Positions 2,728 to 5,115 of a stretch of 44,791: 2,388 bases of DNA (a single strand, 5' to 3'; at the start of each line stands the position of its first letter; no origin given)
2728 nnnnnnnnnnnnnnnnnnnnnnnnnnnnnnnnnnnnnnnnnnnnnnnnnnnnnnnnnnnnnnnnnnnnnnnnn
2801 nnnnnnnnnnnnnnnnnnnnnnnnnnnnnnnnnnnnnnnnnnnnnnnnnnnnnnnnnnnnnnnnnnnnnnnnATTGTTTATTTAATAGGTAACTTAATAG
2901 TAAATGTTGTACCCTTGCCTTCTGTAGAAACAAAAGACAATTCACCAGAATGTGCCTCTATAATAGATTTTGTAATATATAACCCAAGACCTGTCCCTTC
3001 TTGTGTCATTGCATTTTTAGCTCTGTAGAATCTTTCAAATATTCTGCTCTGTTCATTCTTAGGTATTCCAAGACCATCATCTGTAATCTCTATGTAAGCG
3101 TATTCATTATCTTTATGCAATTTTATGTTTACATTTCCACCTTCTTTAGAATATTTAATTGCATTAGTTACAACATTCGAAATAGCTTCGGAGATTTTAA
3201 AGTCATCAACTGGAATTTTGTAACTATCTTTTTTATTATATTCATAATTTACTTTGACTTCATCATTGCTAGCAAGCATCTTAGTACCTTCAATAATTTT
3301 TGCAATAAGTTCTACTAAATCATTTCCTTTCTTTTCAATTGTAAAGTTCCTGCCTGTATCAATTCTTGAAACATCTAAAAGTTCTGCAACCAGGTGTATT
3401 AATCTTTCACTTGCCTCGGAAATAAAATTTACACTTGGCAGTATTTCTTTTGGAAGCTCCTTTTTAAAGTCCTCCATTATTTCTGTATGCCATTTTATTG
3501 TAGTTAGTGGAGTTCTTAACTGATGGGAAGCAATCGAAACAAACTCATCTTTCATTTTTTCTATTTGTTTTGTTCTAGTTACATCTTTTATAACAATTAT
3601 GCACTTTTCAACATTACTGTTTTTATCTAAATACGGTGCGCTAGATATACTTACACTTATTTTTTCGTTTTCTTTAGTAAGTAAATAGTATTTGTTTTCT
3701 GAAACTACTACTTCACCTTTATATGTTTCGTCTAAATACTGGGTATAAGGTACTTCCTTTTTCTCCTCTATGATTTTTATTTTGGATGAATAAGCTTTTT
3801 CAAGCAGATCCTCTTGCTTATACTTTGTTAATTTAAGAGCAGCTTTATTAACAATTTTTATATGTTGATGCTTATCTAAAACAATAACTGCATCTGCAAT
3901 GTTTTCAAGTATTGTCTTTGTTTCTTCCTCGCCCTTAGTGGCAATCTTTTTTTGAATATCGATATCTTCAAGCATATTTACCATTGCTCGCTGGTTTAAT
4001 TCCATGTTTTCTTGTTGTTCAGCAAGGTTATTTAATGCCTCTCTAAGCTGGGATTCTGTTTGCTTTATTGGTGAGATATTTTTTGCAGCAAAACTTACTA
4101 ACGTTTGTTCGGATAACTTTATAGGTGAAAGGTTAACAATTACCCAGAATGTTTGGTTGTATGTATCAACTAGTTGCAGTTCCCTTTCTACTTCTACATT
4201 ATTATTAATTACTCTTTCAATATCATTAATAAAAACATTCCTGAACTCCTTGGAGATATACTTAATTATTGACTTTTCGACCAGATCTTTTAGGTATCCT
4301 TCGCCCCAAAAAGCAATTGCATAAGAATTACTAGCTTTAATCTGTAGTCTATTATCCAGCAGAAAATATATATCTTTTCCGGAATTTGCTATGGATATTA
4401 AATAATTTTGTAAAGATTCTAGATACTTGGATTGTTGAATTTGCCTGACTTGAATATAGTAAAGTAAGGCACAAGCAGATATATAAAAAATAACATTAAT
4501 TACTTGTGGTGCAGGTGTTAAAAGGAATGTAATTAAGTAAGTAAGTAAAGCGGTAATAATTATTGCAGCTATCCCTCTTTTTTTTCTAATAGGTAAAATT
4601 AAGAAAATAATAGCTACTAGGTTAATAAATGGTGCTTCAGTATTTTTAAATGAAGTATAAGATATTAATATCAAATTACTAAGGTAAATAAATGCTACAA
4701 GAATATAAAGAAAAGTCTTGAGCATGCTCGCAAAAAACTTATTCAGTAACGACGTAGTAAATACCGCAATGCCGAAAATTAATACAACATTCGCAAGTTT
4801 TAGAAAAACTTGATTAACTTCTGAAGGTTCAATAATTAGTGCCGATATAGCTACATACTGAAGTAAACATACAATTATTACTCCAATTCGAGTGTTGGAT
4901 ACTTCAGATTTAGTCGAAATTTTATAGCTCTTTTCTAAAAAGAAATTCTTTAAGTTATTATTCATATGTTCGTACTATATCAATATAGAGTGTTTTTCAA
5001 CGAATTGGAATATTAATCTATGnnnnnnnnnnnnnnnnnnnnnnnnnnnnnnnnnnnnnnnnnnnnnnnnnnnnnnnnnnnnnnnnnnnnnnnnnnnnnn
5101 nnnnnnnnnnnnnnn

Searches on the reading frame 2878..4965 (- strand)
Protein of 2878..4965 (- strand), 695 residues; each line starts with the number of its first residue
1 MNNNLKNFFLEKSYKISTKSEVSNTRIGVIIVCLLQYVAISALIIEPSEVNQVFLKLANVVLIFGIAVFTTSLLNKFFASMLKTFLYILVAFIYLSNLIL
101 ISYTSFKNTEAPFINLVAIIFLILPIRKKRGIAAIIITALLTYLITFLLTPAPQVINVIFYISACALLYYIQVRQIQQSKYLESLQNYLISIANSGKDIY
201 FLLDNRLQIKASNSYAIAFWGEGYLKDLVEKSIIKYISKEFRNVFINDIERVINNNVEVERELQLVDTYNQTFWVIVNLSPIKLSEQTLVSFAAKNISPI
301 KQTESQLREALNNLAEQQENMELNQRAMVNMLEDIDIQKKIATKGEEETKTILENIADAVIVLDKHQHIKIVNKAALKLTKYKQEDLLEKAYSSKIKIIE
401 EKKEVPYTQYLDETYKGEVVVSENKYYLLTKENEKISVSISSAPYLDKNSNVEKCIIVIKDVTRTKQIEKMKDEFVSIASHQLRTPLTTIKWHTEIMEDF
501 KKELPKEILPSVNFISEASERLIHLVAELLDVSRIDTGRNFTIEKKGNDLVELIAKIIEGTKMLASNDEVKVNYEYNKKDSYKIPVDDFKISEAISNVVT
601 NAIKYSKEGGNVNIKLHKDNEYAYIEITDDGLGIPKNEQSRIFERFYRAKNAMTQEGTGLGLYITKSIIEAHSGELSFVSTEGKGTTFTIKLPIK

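Call 3: search_protein_families(library=pfam, proteins=[window:2878-4965:-], max_evalue=0.1)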
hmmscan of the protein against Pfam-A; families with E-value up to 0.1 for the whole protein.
window:2878-4965:- (695 aa): 13 families
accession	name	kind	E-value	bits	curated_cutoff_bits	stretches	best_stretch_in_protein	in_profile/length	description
PF02518.31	HATPase_c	-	2.8e-30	105.4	26.4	1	590-694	5-109/111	Histidine kinase-, DNA gyrase B-, and HSP90-like ATPase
PF13426.13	PAS_9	-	1e-14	55.1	27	2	358-463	2-102/103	PAS domain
PF00512.31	HisKA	-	9.3e-14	51.7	26.9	1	471-538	1-66/66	His Kinase A (phospho-acceptor) domain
PF00989.32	PAS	-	5.2e-09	36.5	22.6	1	348-462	2-113/113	PAS fold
PF08448.16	PAS_4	-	7.8e-06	26.5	23.1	1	353-466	1-109/110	PAS fold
PF13581.12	HATPase_c_2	-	3.5e-05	24.3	27.4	1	592-690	37-125/127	Histidine kinase-like ATPase domain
PF13188.13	PAS_8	-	0.00032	20.9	21.8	1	350-387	4-38/65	PAS domain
PF13589.12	HATPase_c_3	-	0.0026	18.2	25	1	592-658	4-68/137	Histidine kinase-, DNA gyrase B-, and HSP90-like ATPase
PF19307.5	SrpI-like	-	0.0034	16.9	22.8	1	298-349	63-113/254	Type 2A encapsulin shell protein SrpI-like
PF08447.18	PAS_3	-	0.004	17.8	25.6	0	226-286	17-79/89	PAS fold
PF12860.13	PAS_7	-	0.044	14.4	27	0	353-444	1-94/115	PAS fold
PF24820.1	Diguanyl_cycl_sensor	-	0.063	13.7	28.1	0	353-393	2-42/109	Diguanylate cyclase-like sensor domain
PF07986.17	TBCC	-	0.089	13.1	24.8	0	450-485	26-61/120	Tubulin binding cofactor C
